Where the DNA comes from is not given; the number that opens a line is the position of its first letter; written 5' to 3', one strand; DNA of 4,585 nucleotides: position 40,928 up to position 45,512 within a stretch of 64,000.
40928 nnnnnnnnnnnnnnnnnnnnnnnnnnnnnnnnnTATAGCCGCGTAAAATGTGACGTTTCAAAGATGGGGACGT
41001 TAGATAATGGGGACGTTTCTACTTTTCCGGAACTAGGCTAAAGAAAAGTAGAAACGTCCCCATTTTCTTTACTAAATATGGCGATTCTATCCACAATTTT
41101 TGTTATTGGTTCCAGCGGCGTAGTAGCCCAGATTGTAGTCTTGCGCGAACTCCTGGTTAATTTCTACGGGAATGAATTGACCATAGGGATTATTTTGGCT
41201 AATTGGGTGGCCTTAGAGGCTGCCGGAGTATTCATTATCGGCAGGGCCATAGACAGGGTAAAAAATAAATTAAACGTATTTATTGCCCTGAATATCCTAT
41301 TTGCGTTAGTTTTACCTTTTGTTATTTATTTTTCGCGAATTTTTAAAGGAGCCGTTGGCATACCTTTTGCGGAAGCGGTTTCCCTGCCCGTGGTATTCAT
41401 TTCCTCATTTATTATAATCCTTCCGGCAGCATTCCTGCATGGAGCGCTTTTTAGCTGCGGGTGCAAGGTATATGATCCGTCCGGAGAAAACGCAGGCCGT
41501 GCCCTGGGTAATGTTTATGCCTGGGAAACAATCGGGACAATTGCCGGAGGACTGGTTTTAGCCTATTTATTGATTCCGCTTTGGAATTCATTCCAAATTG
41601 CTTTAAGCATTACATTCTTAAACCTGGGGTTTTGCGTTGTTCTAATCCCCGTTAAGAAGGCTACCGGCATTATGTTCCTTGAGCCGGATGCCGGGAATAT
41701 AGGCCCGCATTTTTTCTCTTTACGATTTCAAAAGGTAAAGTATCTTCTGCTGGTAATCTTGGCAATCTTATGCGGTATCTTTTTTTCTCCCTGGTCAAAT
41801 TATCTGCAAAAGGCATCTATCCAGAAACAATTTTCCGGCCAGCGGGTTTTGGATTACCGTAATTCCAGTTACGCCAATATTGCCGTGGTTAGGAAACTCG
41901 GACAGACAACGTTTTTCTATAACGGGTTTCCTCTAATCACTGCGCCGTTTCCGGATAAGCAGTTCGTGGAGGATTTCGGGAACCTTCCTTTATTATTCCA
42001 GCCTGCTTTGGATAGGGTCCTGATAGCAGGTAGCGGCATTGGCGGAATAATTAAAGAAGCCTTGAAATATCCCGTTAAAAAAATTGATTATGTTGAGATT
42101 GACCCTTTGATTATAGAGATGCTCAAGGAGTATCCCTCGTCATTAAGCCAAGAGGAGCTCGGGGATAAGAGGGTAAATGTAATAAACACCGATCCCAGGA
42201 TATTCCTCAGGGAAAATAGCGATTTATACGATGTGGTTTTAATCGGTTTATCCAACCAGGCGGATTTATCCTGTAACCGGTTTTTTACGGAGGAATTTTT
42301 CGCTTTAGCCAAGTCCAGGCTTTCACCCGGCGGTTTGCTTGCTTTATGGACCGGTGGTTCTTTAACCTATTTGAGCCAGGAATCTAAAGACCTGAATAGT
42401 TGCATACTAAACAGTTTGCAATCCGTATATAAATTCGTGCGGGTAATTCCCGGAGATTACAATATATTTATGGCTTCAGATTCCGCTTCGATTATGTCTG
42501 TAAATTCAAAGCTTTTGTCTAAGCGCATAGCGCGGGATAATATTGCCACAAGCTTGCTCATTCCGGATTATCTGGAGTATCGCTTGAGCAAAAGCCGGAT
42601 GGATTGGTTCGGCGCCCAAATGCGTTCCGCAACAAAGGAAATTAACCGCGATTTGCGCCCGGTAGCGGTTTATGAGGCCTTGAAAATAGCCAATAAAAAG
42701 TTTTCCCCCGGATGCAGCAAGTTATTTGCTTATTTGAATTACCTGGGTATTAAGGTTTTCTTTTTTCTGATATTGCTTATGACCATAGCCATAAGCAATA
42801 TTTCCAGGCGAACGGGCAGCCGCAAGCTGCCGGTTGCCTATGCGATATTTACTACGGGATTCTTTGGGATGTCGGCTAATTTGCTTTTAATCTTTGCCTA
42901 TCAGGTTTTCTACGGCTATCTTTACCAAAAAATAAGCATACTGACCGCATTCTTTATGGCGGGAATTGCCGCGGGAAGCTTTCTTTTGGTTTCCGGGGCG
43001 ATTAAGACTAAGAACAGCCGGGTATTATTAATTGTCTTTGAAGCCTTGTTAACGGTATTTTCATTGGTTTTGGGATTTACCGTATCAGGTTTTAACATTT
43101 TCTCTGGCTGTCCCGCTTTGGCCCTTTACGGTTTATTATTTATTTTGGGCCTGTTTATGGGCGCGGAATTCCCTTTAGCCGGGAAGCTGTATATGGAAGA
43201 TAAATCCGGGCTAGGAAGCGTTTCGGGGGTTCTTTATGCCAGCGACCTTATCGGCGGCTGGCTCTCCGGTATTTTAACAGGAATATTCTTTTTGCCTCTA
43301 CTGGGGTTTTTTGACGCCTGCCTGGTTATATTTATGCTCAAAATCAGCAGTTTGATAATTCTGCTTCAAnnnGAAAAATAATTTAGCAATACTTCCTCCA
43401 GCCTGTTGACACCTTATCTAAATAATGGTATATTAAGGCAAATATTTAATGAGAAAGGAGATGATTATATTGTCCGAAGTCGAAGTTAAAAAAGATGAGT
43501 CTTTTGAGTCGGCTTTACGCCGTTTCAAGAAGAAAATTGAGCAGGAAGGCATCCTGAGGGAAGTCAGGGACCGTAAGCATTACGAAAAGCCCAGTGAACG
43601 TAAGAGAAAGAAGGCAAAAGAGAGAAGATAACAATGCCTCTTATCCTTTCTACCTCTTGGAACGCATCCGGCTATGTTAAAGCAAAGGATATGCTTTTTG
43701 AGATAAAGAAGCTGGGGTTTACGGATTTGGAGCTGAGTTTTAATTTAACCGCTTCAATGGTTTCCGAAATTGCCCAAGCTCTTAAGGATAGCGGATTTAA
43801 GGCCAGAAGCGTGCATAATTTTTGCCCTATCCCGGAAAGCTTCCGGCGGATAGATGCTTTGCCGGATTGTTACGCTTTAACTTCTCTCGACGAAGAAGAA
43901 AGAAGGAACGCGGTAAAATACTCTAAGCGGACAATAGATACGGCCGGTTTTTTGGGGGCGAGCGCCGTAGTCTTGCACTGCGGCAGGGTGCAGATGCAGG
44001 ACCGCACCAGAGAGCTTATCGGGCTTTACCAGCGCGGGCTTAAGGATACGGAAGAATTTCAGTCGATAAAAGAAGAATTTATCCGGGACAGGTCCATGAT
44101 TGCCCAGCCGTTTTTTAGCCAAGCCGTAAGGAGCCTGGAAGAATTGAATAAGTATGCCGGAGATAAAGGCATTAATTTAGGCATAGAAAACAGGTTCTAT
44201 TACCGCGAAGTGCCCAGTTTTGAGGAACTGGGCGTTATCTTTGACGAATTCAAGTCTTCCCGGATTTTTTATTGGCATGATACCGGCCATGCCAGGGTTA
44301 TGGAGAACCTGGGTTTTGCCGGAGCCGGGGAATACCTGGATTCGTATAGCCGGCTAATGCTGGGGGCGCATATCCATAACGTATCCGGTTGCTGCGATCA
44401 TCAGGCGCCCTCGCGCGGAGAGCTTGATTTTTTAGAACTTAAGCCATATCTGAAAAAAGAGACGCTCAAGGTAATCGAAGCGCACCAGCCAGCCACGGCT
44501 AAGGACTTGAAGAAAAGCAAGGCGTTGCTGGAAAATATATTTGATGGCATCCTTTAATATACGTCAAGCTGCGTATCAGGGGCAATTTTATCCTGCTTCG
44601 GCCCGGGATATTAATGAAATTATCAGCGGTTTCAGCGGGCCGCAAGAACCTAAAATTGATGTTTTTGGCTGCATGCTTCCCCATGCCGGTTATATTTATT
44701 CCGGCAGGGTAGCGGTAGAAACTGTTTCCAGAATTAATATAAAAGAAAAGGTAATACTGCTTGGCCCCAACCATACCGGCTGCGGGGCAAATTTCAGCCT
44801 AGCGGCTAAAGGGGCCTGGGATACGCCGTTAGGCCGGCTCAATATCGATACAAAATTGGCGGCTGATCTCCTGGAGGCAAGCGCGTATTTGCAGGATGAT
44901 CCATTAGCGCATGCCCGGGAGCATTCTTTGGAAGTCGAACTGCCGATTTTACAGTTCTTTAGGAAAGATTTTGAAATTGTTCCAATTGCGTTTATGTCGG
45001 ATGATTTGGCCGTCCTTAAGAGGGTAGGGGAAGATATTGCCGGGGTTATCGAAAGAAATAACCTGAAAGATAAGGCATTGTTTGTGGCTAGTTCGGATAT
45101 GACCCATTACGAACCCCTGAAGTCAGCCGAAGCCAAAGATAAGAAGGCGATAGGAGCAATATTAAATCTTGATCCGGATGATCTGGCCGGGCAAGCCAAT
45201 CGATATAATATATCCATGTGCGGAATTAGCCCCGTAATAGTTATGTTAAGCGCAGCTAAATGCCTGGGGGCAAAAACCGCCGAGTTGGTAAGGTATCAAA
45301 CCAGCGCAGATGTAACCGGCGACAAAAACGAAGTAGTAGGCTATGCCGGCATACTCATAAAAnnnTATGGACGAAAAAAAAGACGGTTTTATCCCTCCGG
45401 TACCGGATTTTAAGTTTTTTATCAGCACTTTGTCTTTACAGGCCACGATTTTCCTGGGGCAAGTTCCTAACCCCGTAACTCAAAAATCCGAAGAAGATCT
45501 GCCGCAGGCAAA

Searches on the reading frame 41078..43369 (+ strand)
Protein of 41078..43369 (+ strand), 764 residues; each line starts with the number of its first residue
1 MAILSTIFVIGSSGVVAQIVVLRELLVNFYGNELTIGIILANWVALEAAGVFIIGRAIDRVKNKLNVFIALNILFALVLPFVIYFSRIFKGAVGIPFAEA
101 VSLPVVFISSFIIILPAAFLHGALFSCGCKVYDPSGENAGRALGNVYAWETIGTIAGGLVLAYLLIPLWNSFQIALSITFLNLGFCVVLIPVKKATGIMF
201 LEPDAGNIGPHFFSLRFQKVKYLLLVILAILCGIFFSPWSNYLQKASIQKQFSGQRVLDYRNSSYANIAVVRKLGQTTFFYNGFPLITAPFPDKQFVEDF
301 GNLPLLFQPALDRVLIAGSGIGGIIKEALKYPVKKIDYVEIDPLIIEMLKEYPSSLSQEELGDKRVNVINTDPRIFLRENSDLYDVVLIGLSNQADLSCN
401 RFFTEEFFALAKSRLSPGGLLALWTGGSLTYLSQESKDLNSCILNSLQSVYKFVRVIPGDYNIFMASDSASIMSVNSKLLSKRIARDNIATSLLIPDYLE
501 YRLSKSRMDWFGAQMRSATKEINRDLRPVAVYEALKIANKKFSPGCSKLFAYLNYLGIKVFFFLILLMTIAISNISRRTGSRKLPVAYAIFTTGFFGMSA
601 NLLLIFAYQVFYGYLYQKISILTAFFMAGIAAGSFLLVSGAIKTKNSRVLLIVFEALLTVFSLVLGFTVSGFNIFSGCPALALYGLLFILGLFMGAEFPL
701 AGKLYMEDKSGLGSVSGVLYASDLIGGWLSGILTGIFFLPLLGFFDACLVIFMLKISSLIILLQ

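Call 39: search_protein_families(library=pfam, proteins=[window:41078-43369:+], max_evalue=0.0001)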
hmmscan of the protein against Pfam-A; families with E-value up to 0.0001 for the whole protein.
window:41078-43369:+ (764 aa): 2 families
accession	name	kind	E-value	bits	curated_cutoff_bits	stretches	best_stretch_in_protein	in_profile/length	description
PF01564.23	Spermine_synth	-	2.5e-21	76.5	22.9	1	298-468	6-174/186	Spermine/spermidine synthase domain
PF07690.21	MFS_1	-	4.1e-06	26.4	33.4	1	4-242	3-224/347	Major Facilitator Superfamily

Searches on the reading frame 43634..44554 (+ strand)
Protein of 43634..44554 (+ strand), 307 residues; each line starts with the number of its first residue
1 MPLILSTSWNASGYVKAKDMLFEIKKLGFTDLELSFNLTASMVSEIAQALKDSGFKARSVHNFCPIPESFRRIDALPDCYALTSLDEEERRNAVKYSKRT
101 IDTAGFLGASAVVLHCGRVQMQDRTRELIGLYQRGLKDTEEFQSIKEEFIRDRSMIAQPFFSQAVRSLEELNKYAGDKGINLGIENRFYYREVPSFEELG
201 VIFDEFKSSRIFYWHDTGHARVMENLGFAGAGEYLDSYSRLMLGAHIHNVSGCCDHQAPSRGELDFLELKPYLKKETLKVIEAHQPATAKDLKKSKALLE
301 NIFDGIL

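Call 39: search_protein_families(library=pfam, proteins=[window:43634-44554:+], max_evalue=0.0001)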
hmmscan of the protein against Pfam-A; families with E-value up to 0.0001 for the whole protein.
window:43634-44554:+ (307 aa): 1 family
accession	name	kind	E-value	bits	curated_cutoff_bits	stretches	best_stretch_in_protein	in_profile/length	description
PF01261.30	AP_endonuc_2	-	1.2e-17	64.9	31.1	1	23-273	3-216/249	Xylose isomerase-like TIM barrel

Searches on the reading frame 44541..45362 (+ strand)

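Call 39: search_protein_families(library=pfam, proteins=[window:44541-45362:+], max_evalue=0.0001)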
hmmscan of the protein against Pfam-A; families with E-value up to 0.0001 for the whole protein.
window:44541-45362:+ (274 aa): 1 family
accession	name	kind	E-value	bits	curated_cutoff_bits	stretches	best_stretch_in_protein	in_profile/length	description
PF01875.22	Memo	-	2.9e-68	230.5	27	1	10-271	2-268/269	Memo-like protein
